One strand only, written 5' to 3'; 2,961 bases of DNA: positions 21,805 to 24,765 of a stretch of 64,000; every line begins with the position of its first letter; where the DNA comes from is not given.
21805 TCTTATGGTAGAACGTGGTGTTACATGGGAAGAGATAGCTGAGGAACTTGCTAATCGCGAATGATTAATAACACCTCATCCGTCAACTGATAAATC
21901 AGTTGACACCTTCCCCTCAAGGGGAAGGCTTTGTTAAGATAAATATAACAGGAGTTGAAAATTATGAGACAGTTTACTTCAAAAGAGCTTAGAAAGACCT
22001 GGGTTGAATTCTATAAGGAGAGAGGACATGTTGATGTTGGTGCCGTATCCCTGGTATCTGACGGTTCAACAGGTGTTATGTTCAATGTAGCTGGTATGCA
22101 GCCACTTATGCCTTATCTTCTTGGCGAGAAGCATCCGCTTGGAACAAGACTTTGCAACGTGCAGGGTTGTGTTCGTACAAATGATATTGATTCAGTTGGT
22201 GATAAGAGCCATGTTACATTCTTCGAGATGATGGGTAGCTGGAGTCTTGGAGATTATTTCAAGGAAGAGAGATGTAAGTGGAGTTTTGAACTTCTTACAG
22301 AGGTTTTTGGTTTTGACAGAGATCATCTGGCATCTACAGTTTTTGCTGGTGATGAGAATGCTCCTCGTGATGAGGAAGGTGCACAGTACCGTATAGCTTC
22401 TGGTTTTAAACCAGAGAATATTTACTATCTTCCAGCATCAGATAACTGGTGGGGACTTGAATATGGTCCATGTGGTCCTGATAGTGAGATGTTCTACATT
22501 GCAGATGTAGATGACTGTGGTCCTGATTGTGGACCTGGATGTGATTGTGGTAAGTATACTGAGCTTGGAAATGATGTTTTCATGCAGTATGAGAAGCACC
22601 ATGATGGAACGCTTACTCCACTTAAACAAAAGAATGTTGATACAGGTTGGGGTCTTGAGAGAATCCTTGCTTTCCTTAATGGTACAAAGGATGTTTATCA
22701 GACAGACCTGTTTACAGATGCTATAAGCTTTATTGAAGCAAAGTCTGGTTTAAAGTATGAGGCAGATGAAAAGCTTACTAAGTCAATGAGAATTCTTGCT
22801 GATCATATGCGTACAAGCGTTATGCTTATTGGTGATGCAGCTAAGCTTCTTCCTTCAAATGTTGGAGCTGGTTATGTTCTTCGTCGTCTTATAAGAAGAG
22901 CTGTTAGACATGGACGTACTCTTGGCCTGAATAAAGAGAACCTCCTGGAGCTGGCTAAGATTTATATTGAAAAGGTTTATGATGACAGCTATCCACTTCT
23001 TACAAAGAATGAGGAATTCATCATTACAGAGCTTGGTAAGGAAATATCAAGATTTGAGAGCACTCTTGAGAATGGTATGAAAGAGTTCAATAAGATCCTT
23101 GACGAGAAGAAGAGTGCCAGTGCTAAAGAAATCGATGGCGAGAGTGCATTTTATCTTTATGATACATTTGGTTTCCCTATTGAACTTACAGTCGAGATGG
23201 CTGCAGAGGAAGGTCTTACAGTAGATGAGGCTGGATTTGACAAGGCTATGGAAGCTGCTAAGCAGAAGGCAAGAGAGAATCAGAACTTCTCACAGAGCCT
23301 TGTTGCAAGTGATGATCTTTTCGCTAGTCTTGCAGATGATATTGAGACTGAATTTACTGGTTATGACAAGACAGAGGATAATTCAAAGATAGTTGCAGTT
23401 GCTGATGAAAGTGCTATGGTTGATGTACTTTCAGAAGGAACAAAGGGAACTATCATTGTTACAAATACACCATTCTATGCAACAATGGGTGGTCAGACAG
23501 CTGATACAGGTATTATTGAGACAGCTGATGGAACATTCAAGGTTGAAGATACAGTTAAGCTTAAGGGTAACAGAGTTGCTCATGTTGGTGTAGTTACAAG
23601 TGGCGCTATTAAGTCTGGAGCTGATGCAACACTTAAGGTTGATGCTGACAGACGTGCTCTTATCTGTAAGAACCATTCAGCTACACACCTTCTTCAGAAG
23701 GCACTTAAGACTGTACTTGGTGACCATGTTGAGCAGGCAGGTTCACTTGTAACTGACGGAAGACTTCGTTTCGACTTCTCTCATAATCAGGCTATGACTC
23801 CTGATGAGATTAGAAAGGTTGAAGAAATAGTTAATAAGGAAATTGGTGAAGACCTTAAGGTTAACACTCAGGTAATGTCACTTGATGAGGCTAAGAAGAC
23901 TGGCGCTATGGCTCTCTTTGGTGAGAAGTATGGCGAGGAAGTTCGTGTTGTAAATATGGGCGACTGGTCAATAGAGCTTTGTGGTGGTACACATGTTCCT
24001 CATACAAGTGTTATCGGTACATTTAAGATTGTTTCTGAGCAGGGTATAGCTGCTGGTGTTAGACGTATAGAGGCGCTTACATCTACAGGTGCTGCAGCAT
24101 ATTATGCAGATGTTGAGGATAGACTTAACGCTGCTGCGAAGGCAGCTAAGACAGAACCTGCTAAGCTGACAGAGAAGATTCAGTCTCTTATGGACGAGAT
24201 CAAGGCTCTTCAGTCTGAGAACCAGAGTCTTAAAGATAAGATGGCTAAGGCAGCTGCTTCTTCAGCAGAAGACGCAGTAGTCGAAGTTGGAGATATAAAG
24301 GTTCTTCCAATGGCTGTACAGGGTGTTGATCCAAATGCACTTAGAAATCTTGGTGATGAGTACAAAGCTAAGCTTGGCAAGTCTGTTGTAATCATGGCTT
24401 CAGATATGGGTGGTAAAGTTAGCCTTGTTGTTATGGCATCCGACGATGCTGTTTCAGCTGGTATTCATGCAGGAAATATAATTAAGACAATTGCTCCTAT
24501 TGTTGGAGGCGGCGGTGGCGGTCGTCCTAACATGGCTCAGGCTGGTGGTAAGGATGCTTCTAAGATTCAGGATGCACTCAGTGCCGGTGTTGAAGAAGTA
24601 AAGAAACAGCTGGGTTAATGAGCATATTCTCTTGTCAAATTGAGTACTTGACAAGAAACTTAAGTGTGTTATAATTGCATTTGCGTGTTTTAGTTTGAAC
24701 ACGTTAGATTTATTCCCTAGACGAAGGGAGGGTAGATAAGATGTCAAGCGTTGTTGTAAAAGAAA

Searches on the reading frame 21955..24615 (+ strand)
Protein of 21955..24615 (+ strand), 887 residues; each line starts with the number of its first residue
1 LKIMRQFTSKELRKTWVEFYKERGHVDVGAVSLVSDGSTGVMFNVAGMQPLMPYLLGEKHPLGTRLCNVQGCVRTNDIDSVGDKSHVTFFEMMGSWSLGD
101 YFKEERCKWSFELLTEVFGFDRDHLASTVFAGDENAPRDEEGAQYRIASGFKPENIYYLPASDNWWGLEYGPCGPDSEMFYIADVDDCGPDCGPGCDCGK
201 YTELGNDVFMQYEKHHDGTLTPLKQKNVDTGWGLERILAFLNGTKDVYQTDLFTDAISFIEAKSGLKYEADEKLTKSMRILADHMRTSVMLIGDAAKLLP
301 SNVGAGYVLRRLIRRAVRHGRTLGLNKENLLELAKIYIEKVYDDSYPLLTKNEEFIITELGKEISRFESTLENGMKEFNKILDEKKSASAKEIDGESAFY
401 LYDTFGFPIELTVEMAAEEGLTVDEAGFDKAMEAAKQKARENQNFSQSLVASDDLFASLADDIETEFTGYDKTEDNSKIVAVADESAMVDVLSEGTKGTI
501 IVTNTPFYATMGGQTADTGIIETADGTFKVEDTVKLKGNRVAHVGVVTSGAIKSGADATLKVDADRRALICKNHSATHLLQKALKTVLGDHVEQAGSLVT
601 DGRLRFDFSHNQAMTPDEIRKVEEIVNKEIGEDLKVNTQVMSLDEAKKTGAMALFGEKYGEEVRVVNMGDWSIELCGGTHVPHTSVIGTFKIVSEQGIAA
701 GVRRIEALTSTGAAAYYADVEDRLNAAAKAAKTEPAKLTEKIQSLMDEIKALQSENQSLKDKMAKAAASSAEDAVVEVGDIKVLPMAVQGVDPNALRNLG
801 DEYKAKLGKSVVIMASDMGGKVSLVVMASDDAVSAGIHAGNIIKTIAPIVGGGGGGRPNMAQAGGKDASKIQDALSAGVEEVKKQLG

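Call 44: search_protein_families(library=pfam, proteins=[window:21955-24615:+], max_evalue=0.001)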
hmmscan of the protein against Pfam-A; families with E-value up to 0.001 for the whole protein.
window:21955-24615:+ (887 aa): 3 families
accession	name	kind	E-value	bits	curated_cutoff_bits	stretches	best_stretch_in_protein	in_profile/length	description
PF01411.24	tRNA-synt_2c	-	2.6e-146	488.8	30.3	1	11-566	1-552/552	tRNA synthetases class II (A)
PF07973.19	tRNA_SAD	-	4.1e-20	71.9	24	1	663-706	1-44/44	Threonyl and Alanyl tRNA synthetase second additional domain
PF02272.25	DHHA1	-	9.5e-16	58.6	25.9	1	782-878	3-96/102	DHHA1 domain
